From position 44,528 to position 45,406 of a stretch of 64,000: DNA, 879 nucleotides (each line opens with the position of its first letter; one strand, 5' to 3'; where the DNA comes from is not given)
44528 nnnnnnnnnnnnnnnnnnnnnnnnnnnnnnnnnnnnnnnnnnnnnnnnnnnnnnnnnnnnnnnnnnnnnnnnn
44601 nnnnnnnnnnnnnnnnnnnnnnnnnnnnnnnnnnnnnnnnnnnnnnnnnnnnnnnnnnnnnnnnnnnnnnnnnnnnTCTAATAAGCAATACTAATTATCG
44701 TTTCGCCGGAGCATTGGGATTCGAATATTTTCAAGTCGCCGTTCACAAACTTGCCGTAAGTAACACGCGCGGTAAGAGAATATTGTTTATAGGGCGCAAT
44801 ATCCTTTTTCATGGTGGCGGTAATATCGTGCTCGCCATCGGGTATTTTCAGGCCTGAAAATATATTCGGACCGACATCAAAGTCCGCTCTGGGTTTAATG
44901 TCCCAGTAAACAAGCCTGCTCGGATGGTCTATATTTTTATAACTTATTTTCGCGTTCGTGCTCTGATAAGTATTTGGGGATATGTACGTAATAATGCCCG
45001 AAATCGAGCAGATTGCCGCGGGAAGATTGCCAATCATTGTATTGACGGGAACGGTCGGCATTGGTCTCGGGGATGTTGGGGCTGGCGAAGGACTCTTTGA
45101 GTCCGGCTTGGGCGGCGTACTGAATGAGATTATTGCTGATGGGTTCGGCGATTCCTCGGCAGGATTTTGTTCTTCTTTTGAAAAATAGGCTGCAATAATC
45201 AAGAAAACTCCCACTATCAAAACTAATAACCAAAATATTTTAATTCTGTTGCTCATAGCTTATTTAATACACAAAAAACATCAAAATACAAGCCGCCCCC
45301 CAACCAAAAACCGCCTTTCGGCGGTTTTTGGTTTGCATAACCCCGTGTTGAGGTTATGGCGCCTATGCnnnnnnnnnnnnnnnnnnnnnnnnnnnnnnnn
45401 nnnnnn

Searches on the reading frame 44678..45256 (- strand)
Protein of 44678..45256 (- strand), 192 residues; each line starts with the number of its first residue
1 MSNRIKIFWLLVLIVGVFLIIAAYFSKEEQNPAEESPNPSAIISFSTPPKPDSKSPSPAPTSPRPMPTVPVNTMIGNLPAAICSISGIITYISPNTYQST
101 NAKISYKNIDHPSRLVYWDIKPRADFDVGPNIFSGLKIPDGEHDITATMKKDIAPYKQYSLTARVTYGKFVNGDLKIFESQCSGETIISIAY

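Call 6: search_protein_families(library=pfam, proteins=[window:44678-45256:-], max_evalue=1)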
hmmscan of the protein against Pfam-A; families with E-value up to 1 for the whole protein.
window:44678-45256:- (192 aa): 1 family
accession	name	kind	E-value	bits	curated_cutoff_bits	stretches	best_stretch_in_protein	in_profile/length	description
PF15206.11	FAM209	-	0.26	11.4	27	1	6-56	40-88/149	FAM209 family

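Call 51: search_protein_families(library=ncbifam, proteins=[window:44678-45256:-], max_evalue=10)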
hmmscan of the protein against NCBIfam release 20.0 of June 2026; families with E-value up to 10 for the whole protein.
window:44678-45256:- (192 aa): 1 family
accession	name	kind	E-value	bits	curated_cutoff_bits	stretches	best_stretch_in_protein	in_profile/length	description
NF053819.1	EF0750_LPXTG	subfamily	0.28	11.7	47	1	4-79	3-74/105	EF2685/EF0750 family sortase-dependent surface protein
